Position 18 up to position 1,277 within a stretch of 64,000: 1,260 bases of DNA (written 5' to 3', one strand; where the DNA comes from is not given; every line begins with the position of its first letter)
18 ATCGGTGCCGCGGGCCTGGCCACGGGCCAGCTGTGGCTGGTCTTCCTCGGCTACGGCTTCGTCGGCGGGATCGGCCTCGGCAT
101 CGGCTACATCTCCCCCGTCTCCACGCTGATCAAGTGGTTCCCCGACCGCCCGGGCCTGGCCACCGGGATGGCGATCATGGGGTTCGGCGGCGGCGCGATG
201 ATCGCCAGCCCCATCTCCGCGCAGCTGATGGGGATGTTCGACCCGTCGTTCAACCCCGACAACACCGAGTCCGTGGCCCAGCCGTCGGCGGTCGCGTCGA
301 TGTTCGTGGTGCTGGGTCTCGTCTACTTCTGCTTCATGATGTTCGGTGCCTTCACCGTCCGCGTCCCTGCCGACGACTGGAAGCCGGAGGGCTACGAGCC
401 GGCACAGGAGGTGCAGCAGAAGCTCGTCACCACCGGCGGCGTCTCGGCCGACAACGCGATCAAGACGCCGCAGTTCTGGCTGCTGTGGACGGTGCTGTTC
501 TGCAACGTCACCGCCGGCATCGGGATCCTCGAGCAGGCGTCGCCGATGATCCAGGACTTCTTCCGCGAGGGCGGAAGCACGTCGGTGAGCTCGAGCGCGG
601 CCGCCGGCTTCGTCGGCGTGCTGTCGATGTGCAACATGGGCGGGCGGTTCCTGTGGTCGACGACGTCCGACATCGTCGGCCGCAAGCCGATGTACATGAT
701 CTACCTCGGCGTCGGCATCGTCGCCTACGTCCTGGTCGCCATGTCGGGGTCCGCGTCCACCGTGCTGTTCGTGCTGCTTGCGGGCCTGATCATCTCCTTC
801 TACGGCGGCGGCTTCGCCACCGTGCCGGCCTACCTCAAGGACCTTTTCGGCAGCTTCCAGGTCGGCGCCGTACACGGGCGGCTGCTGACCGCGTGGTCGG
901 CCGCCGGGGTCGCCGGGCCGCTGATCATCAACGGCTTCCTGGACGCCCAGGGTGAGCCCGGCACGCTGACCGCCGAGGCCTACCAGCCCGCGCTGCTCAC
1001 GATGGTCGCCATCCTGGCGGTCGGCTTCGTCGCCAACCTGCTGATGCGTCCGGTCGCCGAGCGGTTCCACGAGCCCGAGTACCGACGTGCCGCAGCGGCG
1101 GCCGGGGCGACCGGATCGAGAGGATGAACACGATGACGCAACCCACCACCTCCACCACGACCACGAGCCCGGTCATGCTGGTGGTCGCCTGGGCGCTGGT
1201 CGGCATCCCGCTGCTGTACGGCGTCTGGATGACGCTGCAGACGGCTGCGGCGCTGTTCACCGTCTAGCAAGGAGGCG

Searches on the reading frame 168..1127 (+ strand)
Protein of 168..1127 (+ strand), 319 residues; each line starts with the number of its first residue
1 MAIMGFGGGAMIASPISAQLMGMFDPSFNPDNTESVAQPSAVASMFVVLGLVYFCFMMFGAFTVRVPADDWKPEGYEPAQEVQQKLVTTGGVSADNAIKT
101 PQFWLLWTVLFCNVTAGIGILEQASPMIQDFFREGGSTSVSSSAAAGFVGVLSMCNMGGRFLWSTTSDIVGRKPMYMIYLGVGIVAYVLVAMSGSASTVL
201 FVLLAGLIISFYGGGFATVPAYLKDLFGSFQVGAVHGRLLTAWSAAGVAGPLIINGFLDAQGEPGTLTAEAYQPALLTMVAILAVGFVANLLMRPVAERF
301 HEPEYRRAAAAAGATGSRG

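Call 85: search_protein_families(library=pfam, alignment_id=A7, max_evalue=1e-8)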
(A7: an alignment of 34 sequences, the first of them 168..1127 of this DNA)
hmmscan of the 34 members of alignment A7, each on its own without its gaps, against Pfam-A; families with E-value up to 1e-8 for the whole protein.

A. member 1, window:168-1127:+ (319 aa): 1 family
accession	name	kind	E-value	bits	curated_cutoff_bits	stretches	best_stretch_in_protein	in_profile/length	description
PF07690.21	MFS_1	-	1.6e-18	67.2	33.4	2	3-251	127-347/347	Major Facilitator Superfamily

B. families by the number of members that match (of 34 scanned): 51 families (the first 25 are shown)
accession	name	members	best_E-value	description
PF07690.21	MFS_1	2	1.9e-42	Major Facilitator Superfamily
PF02538.19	Hydantoinase_B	1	2.3e-145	Hydantoinase B/oxoprolinase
PF01425.27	Amidase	1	3.4e-98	Amidase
PF00501.34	AMP-binding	1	1.1e-81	AMP-binding enzyme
PF02547.20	Queuosine_synth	1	4.6e-70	Queuosine biosynthesis protein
PF03721.20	UDPG_MGDP_dh_N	1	3.2e-57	UDP-glucose/GDP-mannose dehydrogenase family, NAD binding domain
PF13407.12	Peripla_BP_4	1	5.8e-50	Periplasmic binding protein domain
PF02720.22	DUF222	1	8.2e-42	Domain of unknown function (DUF222)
PF00296.26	Bac_luciferase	1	1.8e-41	Luciferase-like monooxygenase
PF00106.31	adh_short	1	5.3e-38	short chain dehydrogenase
PF13245.12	AAA_19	1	1.5e-34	AAA domain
PF00534.26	Glycos_transf_1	1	1.6e-32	Glycosyl transferases group 1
PF13692.12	Glyco_trans_1_4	1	6.9e-32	Glycosyl transferases group 1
PF01925.25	TauE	1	4.7e-31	Sulfite exporter TauE/SafE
PF13604.12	AAA_30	1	4.9e-31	AAA domain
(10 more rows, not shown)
